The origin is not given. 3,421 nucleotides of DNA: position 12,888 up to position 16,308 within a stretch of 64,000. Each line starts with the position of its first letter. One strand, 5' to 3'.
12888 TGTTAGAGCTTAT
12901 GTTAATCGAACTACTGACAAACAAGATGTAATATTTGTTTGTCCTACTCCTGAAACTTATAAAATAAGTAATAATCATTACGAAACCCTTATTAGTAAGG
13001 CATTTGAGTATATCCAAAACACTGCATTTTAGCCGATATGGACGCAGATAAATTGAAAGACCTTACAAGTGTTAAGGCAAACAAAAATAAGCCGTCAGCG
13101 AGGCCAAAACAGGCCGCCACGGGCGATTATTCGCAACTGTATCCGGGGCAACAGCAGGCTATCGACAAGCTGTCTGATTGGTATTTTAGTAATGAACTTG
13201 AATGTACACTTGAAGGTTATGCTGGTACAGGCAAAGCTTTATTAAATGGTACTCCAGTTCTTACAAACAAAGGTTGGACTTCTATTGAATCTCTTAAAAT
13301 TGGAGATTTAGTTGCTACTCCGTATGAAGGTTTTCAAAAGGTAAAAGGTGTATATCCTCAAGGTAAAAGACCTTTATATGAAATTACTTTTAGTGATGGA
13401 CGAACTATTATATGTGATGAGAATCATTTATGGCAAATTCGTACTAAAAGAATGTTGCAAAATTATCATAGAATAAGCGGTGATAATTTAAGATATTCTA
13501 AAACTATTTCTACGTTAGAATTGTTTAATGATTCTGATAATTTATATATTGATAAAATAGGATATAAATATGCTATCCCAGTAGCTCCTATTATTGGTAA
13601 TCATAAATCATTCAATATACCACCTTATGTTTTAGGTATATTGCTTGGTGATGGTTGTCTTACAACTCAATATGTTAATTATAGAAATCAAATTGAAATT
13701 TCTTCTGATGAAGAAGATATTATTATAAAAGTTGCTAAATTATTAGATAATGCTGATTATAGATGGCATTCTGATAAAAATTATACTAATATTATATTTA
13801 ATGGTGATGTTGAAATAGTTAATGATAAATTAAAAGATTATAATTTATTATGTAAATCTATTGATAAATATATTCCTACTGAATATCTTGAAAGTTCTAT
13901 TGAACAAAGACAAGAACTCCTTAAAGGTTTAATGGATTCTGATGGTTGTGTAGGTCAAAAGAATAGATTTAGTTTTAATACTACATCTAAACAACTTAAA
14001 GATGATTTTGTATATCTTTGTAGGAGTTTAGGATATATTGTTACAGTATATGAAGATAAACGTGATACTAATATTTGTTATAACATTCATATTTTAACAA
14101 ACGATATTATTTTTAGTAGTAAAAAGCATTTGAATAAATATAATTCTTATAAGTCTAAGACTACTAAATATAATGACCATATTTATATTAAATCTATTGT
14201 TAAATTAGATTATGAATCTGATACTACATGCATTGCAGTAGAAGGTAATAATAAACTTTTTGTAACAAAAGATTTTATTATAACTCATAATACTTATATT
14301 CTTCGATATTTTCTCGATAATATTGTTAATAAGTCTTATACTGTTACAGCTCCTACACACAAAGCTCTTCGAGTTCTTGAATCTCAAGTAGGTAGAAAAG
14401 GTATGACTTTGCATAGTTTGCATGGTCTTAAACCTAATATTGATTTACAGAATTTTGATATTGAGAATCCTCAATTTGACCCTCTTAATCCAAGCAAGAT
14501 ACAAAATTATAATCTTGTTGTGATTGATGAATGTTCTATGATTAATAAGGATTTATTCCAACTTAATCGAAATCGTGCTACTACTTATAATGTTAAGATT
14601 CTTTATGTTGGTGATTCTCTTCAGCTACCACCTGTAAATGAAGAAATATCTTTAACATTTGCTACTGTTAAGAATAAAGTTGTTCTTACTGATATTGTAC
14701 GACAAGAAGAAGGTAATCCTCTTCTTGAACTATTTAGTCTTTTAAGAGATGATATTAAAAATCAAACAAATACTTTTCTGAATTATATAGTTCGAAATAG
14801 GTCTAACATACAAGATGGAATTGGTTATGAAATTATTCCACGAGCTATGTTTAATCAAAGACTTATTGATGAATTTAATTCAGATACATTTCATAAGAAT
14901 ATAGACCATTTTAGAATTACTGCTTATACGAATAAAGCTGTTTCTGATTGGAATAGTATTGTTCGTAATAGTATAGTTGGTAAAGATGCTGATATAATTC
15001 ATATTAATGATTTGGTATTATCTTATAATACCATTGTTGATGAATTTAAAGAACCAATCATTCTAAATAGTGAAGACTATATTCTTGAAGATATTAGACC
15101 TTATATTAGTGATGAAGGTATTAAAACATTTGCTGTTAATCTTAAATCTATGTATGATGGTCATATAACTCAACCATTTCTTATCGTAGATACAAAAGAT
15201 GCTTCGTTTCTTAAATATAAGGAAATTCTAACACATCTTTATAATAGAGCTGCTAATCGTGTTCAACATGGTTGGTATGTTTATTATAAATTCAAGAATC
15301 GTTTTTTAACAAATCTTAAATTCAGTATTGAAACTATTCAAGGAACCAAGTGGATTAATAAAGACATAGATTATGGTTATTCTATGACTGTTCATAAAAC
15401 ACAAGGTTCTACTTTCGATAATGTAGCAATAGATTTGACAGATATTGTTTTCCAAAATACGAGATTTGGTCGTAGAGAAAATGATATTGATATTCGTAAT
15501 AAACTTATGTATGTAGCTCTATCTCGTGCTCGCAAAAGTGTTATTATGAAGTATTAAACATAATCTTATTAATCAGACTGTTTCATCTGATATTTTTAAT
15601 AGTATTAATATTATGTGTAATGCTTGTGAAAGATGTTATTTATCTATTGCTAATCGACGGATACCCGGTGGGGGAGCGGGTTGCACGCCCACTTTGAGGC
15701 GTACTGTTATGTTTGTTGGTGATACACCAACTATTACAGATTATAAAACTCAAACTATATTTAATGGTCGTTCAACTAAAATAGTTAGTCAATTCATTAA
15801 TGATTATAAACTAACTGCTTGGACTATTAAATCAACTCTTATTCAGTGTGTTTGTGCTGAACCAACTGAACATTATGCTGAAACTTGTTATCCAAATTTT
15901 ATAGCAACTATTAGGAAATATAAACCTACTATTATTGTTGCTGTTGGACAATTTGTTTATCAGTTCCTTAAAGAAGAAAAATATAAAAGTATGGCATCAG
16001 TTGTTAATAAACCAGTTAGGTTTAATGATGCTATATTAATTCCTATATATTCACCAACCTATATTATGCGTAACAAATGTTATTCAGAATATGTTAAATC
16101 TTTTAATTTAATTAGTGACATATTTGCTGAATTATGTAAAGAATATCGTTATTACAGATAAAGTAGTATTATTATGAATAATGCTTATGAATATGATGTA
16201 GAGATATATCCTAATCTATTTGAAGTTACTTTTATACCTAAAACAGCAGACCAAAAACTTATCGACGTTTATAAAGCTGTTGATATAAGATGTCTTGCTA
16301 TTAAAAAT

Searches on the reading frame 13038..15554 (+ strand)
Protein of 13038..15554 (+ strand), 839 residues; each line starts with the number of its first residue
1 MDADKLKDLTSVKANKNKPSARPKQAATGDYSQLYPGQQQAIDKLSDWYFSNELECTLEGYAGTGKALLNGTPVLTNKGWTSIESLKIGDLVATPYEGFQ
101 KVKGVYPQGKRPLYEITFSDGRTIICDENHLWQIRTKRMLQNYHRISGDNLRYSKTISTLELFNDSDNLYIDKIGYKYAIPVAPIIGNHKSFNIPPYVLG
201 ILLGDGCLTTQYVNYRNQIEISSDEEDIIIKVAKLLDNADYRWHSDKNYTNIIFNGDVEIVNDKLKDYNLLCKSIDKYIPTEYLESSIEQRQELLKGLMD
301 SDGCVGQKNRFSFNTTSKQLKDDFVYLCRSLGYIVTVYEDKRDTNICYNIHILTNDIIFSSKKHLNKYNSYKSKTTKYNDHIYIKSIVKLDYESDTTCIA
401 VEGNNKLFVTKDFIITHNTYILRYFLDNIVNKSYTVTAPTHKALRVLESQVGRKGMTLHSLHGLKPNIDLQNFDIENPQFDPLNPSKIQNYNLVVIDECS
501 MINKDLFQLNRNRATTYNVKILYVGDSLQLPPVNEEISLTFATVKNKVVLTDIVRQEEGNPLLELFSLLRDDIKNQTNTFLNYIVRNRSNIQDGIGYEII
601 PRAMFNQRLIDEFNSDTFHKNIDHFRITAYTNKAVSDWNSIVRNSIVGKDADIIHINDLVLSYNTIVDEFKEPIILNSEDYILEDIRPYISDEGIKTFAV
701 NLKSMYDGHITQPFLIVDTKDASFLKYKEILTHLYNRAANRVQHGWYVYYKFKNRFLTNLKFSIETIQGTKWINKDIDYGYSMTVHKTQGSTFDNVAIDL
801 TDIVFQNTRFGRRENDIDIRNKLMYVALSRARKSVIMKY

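Call 37: search_protein_families(library=pfam, proteins=[window:13038-15554:+], max_evalue=0.001)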
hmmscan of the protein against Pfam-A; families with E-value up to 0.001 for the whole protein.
window:13038-15554:+ (839 aa): 10 families
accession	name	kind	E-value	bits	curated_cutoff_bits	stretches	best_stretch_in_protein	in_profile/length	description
PF13604.12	AAA_30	-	3.8e-16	59.8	27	1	435-573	50-172/191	AAA domain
PF13245.12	AAA_19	-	3.5e-12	47.1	25.1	1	422-533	32-132/134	AAA domain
PF14528.11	LAGLIDADG_3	-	2.6e-10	40.8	22.5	1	290-356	2-72/82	LAGLIDADG-like domain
PF05204.19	Hom_end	-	9.2e-08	32.6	21.1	1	279-360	2-92/110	Homing endonuclease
PF13538.12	UvrD_C_2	-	5.4e-07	29.8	27.4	1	780-836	2-50/52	UvrD-like helicase C-terminal domain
PF01443.25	Viral_helicase1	-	3.8e-06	27.3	21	0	759-836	161-225/228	Viral superfamily 1 RNA helicase core domain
PF13361.12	UvrD_C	-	6e-05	23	25.6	1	783-839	290-347/350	UvrD-like helicase C-terminal domain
PF05970.20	PIF1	-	0.00015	21.9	25.9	0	404-534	21-156/223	PIF1-like helicase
PF14890.11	Intein_splicing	-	0.00016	22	35.8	1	102-418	38-155/155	Intein splicing domain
PF13403.11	Hint_2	-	0.0007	20.4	28.4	0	68-104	3-39/147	Hint domain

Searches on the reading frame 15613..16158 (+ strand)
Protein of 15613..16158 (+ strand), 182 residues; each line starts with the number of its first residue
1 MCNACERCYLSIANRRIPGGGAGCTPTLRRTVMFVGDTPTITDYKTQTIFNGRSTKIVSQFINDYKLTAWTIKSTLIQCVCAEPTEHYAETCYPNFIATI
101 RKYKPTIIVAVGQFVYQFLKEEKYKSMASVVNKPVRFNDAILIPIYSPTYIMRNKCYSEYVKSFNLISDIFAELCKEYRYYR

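Call 37: search_protein_families(library=pfam, proteins=[window:15613-16158:+], max_evalue=0.001)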
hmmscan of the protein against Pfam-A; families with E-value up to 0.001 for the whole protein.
window:15613-16158:+ (182 aa): 1 family
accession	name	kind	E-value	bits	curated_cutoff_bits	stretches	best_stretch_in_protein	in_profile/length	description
PF03167.25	UDG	-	4.6e-12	46.7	24.3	1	31-155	9-125/141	Uracil DNA glycosylase superfamily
